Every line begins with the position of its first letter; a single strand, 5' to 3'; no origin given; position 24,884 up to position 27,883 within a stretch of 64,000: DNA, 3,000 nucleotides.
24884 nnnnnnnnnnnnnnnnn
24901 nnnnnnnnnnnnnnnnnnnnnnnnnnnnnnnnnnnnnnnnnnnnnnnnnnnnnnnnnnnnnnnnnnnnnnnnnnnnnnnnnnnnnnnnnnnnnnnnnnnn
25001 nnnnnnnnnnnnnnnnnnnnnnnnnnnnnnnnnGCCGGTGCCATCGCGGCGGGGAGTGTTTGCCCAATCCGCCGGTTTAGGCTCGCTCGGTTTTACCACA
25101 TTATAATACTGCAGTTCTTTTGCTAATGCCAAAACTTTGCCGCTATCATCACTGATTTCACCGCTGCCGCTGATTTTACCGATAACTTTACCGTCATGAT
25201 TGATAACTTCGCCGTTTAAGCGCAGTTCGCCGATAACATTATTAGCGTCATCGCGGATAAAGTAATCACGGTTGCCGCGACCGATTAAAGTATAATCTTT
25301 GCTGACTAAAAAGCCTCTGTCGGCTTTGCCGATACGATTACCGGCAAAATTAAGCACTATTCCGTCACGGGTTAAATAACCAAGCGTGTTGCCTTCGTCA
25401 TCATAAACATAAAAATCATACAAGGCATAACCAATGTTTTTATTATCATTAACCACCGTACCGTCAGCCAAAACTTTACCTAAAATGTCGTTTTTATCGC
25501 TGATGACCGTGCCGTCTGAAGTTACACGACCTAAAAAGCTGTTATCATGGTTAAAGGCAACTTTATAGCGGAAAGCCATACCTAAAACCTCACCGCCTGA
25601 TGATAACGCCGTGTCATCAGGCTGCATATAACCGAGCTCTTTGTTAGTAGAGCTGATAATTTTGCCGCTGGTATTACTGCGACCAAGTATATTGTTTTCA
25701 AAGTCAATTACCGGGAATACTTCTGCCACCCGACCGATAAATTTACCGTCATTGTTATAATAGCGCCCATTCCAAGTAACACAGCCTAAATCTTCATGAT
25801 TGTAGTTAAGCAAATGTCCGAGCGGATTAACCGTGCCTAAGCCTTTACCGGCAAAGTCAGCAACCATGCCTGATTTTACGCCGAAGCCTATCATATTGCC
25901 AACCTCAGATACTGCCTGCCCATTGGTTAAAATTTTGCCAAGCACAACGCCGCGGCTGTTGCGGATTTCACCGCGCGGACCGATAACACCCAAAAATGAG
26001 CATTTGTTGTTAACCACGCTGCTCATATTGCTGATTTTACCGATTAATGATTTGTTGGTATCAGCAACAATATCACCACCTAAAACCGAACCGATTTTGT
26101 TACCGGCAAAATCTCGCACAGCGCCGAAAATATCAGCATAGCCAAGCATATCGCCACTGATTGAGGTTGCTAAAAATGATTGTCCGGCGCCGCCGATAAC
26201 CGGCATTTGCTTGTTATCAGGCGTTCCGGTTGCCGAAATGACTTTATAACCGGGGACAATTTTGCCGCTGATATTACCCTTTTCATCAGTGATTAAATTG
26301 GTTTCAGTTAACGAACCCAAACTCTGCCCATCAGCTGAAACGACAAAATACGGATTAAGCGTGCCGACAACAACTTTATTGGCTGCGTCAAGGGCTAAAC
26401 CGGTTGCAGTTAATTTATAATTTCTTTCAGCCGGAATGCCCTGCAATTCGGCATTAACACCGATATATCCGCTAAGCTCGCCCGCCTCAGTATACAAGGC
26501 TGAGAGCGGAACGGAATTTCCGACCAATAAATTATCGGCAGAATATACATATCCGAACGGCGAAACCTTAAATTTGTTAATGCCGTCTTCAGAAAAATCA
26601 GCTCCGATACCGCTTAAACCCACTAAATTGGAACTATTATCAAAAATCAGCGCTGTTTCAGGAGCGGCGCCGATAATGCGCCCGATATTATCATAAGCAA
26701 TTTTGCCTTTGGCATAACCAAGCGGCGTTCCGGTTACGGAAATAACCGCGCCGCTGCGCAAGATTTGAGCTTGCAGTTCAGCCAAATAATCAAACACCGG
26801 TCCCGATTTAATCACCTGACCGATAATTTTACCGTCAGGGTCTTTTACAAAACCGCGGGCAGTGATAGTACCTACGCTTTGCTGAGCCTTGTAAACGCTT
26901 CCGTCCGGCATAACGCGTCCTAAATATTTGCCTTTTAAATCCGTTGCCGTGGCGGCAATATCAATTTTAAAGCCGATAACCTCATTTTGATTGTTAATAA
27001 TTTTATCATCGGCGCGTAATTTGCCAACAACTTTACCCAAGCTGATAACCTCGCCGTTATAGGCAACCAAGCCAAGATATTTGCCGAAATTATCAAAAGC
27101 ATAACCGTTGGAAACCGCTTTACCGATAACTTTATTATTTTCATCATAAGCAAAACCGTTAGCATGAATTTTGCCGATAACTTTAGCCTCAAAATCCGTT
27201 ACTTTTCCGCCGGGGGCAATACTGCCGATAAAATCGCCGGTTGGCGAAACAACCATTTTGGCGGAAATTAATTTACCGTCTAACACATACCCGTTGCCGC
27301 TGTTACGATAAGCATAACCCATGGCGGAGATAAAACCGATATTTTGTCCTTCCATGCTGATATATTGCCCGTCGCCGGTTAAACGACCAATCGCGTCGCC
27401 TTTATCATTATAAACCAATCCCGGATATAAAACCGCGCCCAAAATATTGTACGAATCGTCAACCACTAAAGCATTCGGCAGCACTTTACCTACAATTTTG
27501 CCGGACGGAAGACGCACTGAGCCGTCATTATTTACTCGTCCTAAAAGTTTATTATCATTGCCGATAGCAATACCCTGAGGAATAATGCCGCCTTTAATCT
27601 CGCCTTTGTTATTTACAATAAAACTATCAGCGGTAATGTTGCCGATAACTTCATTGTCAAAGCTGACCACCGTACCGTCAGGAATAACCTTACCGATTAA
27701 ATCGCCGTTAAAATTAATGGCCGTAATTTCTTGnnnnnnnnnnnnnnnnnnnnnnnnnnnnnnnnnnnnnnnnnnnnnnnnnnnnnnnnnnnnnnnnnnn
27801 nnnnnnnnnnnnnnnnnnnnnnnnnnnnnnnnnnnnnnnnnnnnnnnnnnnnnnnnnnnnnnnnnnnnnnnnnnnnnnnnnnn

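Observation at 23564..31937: VirB10 apparently split into two about 1400-aa genes, both expanded by about 11-residue tandem repeats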

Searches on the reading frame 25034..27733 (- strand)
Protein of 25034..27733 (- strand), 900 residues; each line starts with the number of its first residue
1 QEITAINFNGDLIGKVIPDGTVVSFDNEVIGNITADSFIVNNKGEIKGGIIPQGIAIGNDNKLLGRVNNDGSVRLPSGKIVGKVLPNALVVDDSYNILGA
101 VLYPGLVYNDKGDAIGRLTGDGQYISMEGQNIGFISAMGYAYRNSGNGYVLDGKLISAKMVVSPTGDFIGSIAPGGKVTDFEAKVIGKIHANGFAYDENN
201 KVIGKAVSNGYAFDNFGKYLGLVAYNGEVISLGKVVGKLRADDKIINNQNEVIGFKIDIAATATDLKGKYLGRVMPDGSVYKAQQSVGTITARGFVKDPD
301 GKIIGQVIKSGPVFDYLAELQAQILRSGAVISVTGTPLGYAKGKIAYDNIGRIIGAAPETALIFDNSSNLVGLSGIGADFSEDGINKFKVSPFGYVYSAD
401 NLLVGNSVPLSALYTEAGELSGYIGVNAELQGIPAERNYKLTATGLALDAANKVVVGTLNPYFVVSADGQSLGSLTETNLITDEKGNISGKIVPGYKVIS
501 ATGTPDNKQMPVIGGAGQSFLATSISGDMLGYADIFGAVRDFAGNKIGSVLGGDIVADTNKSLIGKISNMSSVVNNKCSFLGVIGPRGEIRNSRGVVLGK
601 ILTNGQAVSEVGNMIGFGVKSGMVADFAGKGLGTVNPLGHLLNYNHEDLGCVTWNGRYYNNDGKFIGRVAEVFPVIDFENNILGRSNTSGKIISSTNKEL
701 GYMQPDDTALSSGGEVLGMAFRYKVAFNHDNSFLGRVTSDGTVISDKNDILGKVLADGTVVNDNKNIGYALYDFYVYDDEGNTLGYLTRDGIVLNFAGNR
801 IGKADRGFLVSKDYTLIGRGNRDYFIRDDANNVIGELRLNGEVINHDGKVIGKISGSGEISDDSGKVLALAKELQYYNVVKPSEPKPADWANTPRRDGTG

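Call 58: find_homologous_proteins(query=window:25034-27733:-, max_evalue=1e-20)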
Query window:25034-27733:- (900 aa): 993 proteins with E <= 1e-20 among 8000 candidates; the best 120 are listed.
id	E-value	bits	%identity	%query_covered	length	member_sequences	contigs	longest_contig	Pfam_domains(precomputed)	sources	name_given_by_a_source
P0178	0.0e+0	1840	92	100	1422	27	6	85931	PF21784.4,PF21785.4,PF03743.20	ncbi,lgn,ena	-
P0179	0.0e+0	1708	84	100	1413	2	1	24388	PF21784.4,PF21785.4,PF03743.20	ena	-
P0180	0.0e+0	1318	66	99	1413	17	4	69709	PF21784.4,PF12396.15,PF21785.4,PF03743.20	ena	-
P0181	0.0e+0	1300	64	99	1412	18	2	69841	PF21784.4,PF12396.15,PF21785.4,PF03743.20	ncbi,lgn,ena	-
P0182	0.0e+0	1294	64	99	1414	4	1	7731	PF21784.4,PF12396.15,PF21785.4,PF03743.20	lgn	-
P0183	0.0e+0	1294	64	99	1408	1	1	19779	PF21784.4,PF12396.15,PF21785.4,PF03743.20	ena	-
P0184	0.0e+0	1283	63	100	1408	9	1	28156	PF21784.4,PF12396.15,PF21785.4,PF03743.20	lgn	-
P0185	0.0e+0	1272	63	99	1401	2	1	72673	PF21784.4,PF12396.15,PF21785.4,PF03743.20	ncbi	-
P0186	0.0e+0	1271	65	99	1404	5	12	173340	PF21784.4,PF21785.4,PF03743.20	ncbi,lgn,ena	-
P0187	0.0e+0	1265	62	99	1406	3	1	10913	PF21784.4,PF12396.15,PF21785.4,PF03743.20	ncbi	-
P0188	0.0e+0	1254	63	99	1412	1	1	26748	PF21784.4,PF12396.15,PF21785.4,PF03743.20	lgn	-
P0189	0.0e+0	1233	61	99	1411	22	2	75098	PF21784.4,PF12396.15,PF21785.4,PF03743.20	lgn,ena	-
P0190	0.0e+0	1194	60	99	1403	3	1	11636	PF21784.4,PF21785.4,PF03743.20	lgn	-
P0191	0.0e+0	1136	57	99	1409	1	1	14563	PF21784.4,PF12396.15,PF21785.4,PF03743.20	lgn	-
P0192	0.0e+0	1116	57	99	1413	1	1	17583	PF21784.4,PF12396.15,PF21785.4,PF03743.20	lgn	-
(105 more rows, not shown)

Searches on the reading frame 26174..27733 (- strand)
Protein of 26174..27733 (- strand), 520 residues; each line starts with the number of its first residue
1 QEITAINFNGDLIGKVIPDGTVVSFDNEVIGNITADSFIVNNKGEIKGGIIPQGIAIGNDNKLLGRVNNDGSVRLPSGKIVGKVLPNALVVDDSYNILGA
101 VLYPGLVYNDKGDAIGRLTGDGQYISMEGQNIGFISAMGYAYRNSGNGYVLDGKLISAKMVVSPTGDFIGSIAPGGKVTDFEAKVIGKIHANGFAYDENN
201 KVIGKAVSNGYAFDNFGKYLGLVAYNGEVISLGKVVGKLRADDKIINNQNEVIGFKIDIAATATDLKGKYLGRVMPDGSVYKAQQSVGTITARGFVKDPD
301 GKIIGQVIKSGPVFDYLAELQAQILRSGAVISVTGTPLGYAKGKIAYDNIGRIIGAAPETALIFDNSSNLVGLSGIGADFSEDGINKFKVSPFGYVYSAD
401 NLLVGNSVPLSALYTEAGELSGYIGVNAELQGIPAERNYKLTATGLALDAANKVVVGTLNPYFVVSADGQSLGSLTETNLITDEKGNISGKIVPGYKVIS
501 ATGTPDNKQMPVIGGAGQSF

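Call 71: predict_structure(alignment_id=A4)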
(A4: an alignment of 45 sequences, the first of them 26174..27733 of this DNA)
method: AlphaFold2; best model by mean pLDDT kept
length: 520 residues; sequences in the alignment: 45
mean_pLDDT: 90.5   pTM: 0.88
mean pLDDT of the five models: 90.5, 90.0, 89.3, 88.9, 88.7
residues with pLDDT >= 90: 367; 70-90: 135; 50-70: 17; < 50: 1
segments of 3 or more residues with pLDDT < 50: none
pLDDT, mean of each block of 10 residues (from residue 1): 83 89 90 88 88 93 90 87 94 94 92 91 93 95 92 89 94 91 93 91 93 95 93 92 93 95 95 94 93 93 93 94 96 93 95 93 92 80 75 91 93 92 93 90 93 93 90 92 87 91 60 84
secondary structure, 60 per line:
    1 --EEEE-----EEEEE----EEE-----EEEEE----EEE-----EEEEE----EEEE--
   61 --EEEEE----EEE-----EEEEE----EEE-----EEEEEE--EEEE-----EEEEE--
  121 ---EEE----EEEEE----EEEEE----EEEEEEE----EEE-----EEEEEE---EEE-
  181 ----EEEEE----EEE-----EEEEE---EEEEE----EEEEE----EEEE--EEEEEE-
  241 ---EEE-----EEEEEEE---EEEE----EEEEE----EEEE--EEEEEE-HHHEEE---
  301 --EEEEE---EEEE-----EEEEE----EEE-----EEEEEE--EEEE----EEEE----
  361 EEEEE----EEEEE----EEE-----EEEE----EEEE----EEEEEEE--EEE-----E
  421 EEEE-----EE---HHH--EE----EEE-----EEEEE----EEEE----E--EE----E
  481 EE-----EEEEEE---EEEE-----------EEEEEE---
elements in order: E3-6 E12-16 E21-23 E29-33 E38-40 E46-50 E55-58 E63-67 E72-74 E80-84 E89-91 E97-102 E105-108 E114-118 E124-126 E131-135 E140-144 E149-155 E160-162 E168-173 E177-179 E185-189 E194-196 E202-206 E210-214 E219-223 E228-231 E234-239 E244-246 E252-258 E262-265 E270-274 E279-282 E285-290 E295-297 E303-307 E311-314 E320-324 E329-331 E337-342 E345-348 E353-356 E361-365 E370-374 E379-381 E387-390 E395-398 E403-409 E412-414 E420-424 E446-448 E454-458 E463-466 E480-482 E488-493 E497-500 E512-517

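Call 75: fold_search(model_id=the predicted structure, library=pdb)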
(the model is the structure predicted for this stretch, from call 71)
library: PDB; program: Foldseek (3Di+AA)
matches with E <= 10: 954; with E <= 0.001: 61
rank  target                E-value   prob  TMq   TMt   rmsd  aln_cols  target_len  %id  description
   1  7q97_A                1.4e-14  0.47  0.07  0.06  28.6       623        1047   16  Structure of the bacterial type VI secretion system effector RhsA. (released 2021-12-22)
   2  8uxt                  3.5e-14  0.75  0.10  0.06  26.4       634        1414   13  Acinetobacter baumannii Tse15 Rhs effector, toxin cleavage mutant (D1369N, D1391N) (released 2024-10-09)
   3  8qjb_A                1.1e-13  0.66  0.09  0.06  28.2       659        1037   12  T6SS-linked Rhs repeat protein - Salmonella bongori Rhs-core domain extended N-terminus (released 2024-09-25)
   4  8qjd_B                6.8e-13  0.47  0.08  0.06  27.4       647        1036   13  T6SS-linked Rhs repeat protein - Salmonella bongori Rhs-core domain (released 2024-09-25)
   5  8qjc                  2.6e-12  0.47  0.09  0.06  27.0       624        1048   13  T6SS-linked Rhs repeat protein - Salmonella bongori Rhs-core domain with toxin domain (released 2024-09-25)
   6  9ifo_A                5.0e-12  0.60  0.11  0.06  28.3       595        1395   14  Structure of Teneurin-Like Protein (TLP) (released 2026-03-11)
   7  8qja_A                8.6e-12  0.54  0.10  0.07  28.9       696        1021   14  T6SS-linked Rhs repeat protein - Advenella mimigardefordensis VgrG-Rhs core (released 2024-09-25)
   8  8h8b                  5.2e-11  0.33  0.10  0.07  28.6       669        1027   12  Type VI secretion system effector RhsP in its pre-autoproteolysis and monomeric form (released 2023-01-18)
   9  6cmx_A                4.0e-09  0.25  0.10  0.06  27.3       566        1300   12  Human Teneurin 2 extra-cellular region (released 2018-07-25)
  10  4igl_D                5.2e-09  0.13  0.08  0.07  28.8       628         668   14  Structure of the RHS-repeat containing BC component of the secreted ABC toxin complex from Yersinia entomophaga (released 2013-08-07)
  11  7bam_A                5.7e-09  0.14  0.08  0.04  28.8       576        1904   10  human Teneurin4 WT C2 (released 2021-12-01)
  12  6fay                  3.5e-08  0.18  0.10  0.05  29.2       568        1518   11  Teneurin3 monomer (released 2018-03-28)
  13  4igl_B                5.5e-08  0.11  0.08  0.07  29.9       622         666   13  Structure of the RHS-repeat containing BC component of the secreted ABC toxin complex from Yersinia entomophaga (released 2013-08-07)
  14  9g2f_A                6.6e-08  0.12  0.10  0.05  30.0       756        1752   11  Mouse Teneurin2 dimer variant A1B1 (released 2026-01-21)
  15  8r54_A                7.2e-08  0.13  0.10  0.05  27.1       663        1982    9  Mouse teneurin-3 non-compact subunit - A0B0 isoform (released 2024-05-08)
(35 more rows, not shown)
